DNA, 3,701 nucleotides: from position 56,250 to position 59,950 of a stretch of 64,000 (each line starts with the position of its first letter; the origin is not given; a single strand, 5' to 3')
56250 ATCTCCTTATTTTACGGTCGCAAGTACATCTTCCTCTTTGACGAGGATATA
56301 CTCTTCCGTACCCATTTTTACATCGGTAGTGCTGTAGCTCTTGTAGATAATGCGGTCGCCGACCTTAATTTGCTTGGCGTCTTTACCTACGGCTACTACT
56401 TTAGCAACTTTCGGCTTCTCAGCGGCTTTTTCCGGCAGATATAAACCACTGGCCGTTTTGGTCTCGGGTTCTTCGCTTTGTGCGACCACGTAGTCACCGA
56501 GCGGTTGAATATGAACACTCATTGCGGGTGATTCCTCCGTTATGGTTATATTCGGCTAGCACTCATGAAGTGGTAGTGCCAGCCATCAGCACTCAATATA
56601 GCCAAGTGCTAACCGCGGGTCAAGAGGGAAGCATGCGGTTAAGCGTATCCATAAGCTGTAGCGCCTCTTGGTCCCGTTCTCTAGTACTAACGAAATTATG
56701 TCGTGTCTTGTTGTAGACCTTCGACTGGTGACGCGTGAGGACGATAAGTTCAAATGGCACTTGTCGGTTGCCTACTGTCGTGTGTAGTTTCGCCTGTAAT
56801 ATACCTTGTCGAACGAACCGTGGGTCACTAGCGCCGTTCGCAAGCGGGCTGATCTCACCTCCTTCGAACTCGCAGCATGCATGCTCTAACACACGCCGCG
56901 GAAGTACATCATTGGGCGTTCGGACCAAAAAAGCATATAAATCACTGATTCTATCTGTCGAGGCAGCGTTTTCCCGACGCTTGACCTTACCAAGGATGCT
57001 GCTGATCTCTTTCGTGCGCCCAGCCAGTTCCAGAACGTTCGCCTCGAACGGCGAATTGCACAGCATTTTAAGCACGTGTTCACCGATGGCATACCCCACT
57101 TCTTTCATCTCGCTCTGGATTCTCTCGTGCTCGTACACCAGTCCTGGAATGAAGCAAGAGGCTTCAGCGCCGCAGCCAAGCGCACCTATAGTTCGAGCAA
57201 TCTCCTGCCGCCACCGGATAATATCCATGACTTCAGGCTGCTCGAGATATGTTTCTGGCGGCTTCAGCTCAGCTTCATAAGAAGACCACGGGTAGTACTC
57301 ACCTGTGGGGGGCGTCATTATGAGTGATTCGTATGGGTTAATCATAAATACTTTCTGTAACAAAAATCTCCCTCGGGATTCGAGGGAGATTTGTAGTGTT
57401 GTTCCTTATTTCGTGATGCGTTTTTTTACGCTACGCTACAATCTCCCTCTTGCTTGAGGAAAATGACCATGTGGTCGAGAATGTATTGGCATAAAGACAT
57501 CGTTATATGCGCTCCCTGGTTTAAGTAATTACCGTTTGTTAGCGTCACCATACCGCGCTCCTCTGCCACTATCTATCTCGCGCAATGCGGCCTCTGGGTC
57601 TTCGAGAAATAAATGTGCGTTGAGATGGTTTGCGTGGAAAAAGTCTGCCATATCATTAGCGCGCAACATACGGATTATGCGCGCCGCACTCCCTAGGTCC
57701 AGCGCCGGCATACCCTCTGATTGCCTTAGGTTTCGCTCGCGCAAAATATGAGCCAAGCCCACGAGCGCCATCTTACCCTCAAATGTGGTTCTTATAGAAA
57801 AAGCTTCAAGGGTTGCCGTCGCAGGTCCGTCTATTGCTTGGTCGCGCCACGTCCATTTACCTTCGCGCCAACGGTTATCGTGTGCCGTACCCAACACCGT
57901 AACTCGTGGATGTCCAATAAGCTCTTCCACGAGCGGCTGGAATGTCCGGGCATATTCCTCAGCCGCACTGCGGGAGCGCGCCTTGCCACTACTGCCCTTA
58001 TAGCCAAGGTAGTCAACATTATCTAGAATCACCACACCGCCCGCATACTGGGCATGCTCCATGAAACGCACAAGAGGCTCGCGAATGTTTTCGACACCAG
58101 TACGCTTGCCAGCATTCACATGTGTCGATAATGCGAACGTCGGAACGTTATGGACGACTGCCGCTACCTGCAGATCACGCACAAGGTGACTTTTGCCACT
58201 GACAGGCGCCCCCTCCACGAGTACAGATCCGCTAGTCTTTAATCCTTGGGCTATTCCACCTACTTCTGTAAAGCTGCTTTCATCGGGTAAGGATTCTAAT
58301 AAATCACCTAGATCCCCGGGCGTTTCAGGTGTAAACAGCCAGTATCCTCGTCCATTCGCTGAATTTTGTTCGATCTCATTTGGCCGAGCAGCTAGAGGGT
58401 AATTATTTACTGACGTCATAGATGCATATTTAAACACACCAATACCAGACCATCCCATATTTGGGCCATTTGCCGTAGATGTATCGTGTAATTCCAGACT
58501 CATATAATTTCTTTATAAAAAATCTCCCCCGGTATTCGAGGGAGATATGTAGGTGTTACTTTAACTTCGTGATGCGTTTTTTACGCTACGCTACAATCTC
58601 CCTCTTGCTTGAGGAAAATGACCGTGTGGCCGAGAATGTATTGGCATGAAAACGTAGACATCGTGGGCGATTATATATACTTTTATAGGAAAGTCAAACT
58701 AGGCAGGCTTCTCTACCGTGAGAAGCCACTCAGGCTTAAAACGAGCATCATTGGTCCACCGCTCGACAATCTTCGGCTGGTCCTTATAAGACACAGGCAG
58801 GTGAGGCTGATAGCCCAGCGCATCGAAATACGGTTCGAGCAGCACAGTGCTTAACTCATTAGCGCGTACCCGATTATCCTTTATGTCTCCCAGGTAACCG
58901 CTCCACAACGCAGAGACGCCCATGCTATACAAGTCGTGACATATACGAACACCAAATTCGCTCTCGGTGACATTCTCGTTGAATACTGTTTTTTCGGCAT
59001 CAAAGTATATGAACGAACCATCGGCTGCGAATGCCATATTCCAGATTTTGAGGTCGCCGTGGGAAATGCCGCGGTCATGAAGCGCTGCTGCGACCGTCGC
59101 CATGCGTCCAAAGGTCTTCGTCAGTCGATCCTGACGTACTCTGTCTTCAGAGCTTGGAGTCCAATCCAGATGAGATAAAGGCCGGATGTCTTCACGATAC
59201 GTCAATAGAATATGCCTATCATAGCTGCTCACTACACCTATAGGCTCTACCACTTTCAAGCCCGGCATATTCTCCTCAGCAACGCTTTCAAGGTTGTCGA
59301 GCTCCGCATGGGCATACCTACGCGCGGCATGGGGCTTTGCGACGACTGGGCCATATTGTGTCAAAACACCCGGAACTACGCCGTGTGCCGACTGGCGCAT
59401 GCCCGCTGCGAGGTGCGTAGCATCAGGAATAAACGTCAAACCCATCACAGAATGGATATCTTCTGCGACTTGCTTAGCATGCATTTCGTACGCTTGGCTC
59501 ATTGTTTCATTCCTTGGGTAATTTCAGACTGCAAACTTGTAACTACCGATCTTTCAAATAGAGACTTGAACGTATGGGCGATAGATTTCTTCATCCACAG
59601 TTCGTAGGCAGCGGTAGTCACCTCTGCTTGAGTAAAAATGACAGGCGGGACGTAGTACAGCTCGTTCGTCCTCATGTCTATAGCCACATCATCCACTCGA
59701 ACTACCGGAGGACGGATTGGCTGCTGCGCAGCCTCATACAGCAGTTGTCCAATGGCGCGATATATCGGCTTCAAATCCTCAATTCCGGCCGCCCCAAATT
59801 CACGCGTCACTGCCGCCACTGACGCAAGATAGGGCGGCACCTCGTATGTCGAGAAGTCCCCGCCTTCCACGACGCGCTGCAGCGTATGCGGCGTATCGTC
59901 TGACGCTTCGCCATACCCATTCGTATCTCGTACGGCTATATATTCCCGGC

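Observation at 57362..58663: Two ~140-nt leader copies are near-identical, and their differences avoid paired and coding positions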

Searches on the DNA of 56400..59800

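Call 4: search_rna_families(source=window, start=56400, end=59800, threshold=evalue, max_evalue=10, show_alignments=3)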
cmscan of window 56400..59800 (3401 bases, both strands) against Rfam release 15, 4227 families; matches with E-value up to 10: 1.
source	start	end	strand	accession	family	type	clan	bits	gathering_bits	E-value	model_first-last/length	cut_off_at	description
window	57344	57425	-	RF01770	rimP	Cis-reg; leader;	-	21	47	3.5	1-102/102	no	Gammaprotebacteria rimP leader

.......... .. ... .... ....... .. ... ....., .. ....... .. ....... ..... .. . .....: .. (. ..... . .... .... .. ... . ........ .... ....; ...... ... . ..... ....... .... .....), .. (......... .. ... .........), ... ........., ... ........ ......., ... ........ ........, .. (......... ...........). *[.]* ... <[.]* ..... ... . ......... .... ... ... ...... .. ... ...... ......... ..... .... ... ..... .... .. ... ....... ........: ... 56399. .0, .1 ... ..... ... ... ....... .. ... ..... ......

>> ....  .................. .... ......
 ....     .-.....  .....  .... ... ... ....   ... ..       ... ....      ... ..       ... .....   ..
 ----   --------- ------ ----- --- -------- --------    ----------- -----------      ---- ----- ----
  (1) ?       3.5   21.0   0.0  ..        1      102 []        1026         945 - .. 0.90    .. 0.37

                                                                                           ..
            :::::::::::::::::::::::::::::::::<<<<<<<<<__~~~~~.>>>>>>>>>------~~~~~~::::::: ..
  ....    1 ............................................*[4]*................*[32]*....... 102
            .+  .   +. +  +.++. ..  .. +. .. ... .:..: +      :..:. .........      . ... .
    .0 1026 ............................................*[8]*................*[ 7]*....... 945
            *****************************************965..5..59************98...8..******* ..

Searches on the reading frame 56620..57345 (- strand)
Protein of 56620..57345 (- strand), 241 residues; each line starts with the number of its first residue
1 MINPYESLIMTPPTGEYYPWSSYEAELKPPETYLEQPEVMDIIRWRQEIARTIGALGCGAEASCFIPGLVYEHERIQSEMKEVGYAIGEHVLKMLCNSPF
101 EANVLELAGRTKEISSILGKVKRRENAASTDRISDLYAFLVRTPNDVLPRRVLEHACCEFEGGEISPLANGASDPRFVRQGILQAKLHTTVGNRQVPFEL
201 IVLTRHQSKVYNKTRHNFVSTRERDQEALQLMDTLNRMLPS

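Call 7: search_protein_families(library=pfam, proteins=[window:56620-57345:-], max_evalue=0.01)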
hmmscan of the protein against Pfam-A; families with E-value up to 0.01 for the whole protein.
window:56620-57345:- (241 aa): 1 family
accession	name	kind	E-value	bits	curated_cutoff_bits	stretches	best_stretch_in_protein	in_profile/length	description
PF04607.23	RelA_SpoT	-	0.0038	17.9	27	0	109-141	1-31/113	Region found in RelA / SpoT proteins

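Call 14: search_protein_families(library=ncbifam, proteins=[window:56620-57345:-], max_evalue=0.1)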
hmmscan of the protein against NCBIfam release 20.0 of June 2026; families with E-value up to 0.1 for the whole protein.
window:56620-57345:- (241 aa): 1 family
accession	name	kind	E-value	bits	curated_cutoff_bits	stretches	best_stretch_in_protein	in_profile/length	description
TIGR01808.1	CM_M_hiGC-arch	equivalog_domain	0.0086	16.2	52.15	0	102-132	14-44/74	chorismate mutase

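Call 15: search_protein_families(library=padloc, proteins=[window:56620-57345:-], max_evalue=0.1)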
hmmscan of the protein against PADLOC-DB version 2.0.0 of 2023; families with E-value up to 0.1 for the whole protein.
window:56620-57345:- (241 aa): 0 families

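Call 46: search_solved_structures(query=window:56620-57345:-, max_evalue=1)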
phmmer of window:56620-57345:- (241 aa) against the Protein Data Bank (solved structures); distinct sequences matched with E-value up to 1: 0.

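Call 54: find_homologous_proteins(query=window:56620-57345:-)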
Query window:56620-57345:- (241 aa): 3 proteins with E <= 0.001 among 203 candidates.
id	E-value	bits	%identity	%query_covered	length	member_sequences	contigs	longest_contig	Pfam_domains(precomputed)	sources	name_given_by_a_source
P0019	2.0e-153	527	97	100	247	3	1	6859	-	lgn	-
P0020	1.4e-120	419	76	100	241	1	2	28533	-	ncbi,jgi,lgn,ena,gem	-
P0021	2.1e-74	268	58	92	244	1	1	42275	-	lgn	-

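Call 55: find_encoding_contigs(protein=P0021, flank=5000, max_places=3)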
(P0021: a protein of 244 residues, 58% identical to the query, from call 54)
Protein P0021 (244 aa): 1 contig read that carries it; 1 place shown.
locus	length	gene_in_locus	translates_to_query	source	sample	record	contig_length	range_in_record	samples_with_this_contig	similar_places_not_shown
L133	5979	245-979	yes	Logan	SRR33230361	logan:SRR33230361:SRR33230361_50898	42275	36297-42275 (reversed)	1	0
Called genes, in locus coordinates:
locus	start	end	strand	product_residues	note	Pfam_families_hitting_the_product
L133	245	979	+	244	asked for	-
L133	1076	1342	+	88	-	PF00166:Cpn10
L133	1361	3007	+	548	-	PF00118:Cpn60_TCP1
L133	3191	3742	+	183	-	-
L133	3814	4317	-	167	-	-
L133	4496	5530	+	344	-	PF01380:SIS (weak), PF10432:bact-PGI_C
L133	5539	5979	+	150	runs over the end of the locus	PF01050:MannoseP_isomer (weak)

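Call 56: find_encoding_contigs(protein=P0019, flank=5000, max_places=3)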
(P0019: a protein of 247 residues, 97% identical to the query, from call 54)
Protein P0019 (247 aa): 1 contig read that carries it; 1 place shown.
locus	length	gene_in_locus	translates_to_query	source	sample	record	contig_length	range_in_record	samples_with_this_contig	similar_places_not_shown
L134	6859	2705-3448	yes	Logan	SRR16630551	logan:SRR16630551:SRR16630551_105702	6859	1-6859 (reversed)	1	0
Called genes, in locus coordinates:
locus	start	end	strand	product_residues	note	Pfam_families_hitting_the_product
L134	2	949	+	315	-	?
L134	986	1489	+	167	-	-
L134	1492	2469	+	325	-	-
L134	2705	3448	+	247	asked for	-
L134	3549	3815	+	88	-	PF00166:Cpn10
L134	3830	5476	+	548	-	PF00118:Cpn60_TCP1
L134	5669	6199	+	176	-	-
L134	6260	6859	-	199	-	?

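Call 67: predict_structure(alignment_id=A4)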
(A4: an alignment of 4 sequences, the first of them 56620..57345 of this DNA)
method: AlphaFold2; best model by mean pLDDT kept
length: 241 residues; sequences in the alignment: 4
mean_pLDDT: 50.6   pTM: 0.51
mean pLDDT of the five models: 50.6, 48.4, 48.4, 48.0, 47.8
residues with pLDDT >= 90: 0; 70-90: 42; 50-70: 71; < 50: 128
segments of 3 or more residues with pLDDT < 50: 1-76, 113-118, 127-132, 170-173, 215-241
pLDDT, mean of each block of 10 residues (from residue 1): 30 29 30 33 39 33 31 47 65 69 51 47 48 56 69 84 69 50 75 73 65 45 41 39 33
secondary structure, 60 per line:
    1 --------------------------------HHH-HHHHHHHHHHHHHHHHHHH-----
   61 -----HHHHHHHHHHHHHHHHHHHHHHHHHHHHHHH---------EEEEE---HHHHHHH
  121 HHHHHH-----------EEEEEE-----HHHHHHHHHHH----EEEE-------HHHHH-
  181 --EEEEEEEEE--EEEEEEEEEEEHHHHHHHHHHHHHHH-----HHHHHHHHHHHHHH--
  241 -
elements in order: H37-55 H66-96 E106-110 H114-126 E138-143 H149-159 E164-167 H175-179 E183-191 E194-204 H205-219 H225-238

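Call 71: fold_search(model_id=the predicted structure, library=pdb)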
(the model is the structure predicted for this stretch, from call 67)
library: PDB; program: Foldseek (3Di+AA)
matches with E <= 10: 617; with E <= 0.001: 2
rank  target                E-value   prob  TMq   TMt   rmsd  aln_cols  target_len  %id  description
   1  6ewz_A                2.0e-04  1.00  0.36  0.41   9.3       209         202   13  Crystal structure of RelP (SAS2) from Staphylococcus aureus bound to AMPCPP and GTP in the pre-catalytic state (released 2018-01-24)
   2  6ex0_A                9.2e-04  1.00  0.40  0.47   9.0       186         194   14  Crystal structure of RelP (SAS2) from Staphylococcus aureus bound to pppGpp in the post-catalytic state (released 2018-01-24)
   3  6yxa                  1.2e-03  1.00  0.41  0.20   4.7       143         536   17  Structure of the bifunctional Rel enzyme from B. subtilis (released 2020-09-23)
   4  8vx3_C                1.2e-03  1.00  0.42  0.48   7.6       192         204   14  Structure of an exported small alarmone synthetase from Streptomyces albidoflavus (released 2025-02-05)
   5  6ex0_B                1.7e-03  0.99  0.35  0.40   9.6       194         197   15  Crystal structure of RelP (SAS2) from Staphylococcus aureus bound to pppGpp in the post-catalytic state (released 2018-01-24)
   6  8vx3_B                2.1e-03  1.00  0.43  0.50   7.5       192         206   15  Structure of an exported small alarmone synthetase from Streptomyces albidoflavus (released 2025-02-05)
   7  6fgx_A                2.1e-03  0.98  0.35  0.40   9.9       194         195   15  Crystal structure of the small alarmone synthethase 2 from Staphylococcus aureus bound to AMPCPP (released 2018-02-07)
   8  8vx3_A                2.7e-03  1.00  0.44  0.51   7.4       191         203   15  Structure of an exported small alarmone synthetase from Streptomyces albidoflavus (released 2025-02-05)
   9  5f2v_T                3.5e-03  0.99  0.38  0.44   8.2       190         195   12  Crystal structure of the small alarmone synthethase 1 from Bacillus subtilis bound to AMPCPP (released 2015-12-16)
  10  6fgj_A                3.7e-03  0.99  0.39  0.45   8.6       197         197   14  Crystal structure of the small alarmone synthethase 2 from Staphylococcus aureus (released 2018-02-07)
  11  6fgj_B                3.7e-03  0.97  0.35  0.40   9.4       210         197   13  Crystal structure of the small alarmone synthethase 2 from Staphylococcus aureus (released 2018-02-07)
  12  6ewz_B                4.2e-03  0.97  0.36  0.41   9.5       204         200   13  Crystal structure of RelP (SAS2) from Staphylococcus aureus bound to AMPCPP and GTP in the pre-catalytic state (released 2018-01-24)
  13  6fgx_B                4.2e-03  0.89  0.30  0.34  10.9       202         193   13  Crystal structure of the small alarmone synthethase 2 from Staphylococcus aureus bound to AMPCPP (released 2018-02-07)
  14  6fgk_B                5.4e-03  0.80  0.29  0.34   9.9       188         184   14  Crystal structure of the small alarmone synthethase 2 from Bacillus subtilis (released 2018-02-07)
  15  8acu_B                5.7e-03  1.00  0.39  0.30   4.8       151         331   18  Structure of Bacillus subtilis Rel in complex with DarB (released 2023-07-19)
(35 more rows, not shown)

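Call 74: search_protein_representatives(alignment_id=A4)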
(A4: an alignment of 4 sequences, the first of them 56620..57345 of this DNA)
Query: 4 sequences, 241 profile positions. Proteins with E-value up to 0.001 (for the whole library): 13; up to 1e-10: 6; up to 1e-30: 2. The best 13 are listed.
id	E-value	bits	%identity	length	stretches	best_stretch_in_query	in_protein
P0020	7.9e-146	500.0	-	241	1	1-241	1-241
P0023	2.0e-36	141.8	-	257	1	21-232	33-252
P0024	5.4e-26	107.6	-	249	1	27-228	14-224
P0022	1.2e-16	77.1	-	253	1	76-229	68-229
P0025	1.2e-15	73.7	-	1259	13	165-199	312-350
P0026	4.6e-11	58.8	-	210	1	72-224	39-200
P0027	1.1e-07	47.7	-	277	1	27-224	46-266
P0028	6.2e-07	45.2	-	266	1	24-224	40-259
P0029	2.5e-06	43.3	-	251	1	26-222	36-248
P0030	1.2e-05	41.0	-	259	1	65-222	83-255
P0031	2.7e-05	39.9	-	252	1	27-222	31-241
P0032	3.8e-05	39.4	-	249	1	13-163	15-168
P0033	7.9e-05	38.4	-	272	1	63-223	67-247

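Call 75: find_encoding_contigs(protein=P0023, flank=3000, max_places=3)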
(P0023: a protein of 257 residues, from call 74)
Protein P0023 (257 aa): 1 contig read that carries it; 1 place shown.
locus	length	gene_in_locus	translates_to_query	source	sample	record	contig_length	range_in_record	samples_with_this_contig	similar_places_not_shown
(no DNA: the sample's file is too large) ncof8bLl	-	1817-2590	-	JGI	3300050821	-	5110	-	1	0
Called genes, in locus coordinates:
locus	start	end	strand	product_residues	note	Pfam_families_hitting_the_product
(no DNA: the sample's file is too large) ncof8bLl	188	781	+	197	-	-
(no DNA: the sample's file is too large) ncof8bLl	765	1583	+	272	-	-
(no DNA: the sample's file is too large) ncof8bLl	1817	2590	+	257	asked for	-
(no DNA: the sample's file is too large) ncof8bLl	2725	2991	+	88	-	PF00166:Cpn10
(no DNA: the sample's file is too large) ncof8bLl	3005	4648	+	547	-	PF00118:Cpn60_TCP1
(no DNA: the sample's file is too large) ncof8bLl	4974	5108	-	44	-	?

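Call 76: search_protein_families(library=pfam, max_evalue=0.01, proteins=[P0023, P0024, P0026, P0027, P0028, P0029, P0030, P0031, P0032, P0033])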
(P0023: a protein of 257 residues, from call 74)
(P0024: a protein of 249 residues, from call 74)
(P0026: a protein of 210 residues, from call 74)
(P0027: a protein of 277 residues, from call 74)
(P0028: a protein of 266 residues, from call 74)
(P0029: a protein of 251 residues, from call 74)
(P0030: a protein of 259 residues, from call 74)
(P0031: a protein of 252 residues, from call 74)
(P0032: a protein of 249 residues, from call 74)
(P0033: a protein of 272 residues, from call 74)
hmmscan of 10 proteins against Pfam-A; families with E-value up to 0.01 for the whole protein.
P0023 (257 aa): 1 family
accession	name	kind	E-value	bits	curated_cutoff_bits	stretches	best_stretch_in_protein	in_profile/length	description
PF04607.23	RelA_SpoT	-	0.0024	18.6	27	1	121-176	1-54/113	Region found in RelA / SpoT proteins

P0024 (249 aa): 0 families

P0026 (210 aa): 1 family
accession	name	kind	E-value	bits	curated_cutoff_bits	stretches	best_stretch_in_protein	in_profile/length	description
PF04607.23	RelA_SpoT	-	0.0025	18.5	27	1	79-182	2-93/113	Region found in RelA / SpoT proteins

P0027 (277 aa): 1 family
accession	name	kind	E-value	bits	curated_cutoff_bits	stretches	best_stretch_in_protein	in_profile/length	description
PF04607.23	RelA_SpoT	-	0.0074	17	27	0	129-175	1-38/113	Region found in RelA / SpoT proteins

P0028 (266 aa): 1 family
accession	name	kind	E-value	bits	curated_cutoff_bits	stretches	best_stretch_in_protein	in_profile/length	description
PF04607.23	RelA_SpoT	-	0.0033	18.1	27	1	126-181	1-50/113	Region found in RelA / SpoT proteins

P0029 (251 aa): 1 family
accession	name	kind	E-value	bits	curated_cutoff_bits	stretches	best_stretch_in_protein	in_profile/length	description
PF04607.23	RelA_SpoT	-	0.00015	22.5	27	1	119-244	1-108/113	Region found in RelA / SpoT proteins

P0030 (259 aa): 0 families

P0031 (252 aa): 0 families

P0032 (249 aa): 1 family
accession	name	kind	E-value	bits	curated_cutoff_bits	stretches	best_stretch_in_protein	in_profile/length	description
PF04607.23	RelA_SpoT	-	0.0018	19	27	1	114-169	4-54/113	Region found in RelA / SpoT proteins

P0033 (272 aa): 0 families

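Call 77: find_encoding_contigs(protein=P0024, flank=3000, max_places=4)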
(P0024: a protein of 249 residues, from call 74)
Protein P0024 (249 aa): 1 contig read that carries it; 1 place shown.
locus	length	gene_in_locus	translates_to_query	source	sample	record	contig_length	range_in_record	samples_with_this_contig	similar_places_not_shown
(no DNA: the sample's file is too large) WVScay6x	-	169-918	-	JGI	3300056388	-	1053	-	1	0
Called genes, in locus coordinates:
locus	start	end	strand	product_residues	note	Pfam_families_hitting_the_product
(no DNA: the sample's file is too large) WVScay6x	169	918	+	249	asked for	-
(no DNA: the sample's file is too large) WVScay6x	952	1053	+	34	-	?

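Call 78: find_encoding_contigs(protein=P0027, flank=3000, max_places=4)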
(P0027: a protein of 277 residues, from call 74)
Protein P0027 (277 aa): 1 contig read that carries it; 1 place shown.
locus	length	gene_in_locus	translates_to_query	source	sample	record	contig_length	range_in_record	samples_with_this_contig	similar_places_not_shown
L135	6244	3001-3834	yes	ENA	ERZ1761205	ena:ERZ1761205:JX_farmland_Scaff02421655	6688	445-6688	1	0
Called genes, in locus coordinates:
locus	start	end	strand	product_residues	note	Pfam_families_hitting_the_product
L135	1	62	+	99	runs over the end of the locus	PF18908:DUF5663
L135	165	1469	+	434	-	PF08245:Mur_ligase_M, PF02875:Mur_ligase_C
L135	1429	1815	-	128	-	-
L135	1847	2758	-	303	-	-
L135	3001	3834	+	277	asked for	-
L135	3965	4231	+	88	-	PF00166:Cpn10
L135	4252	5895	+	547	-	PF00118:Cpn60_TCP1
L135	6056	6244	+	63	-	?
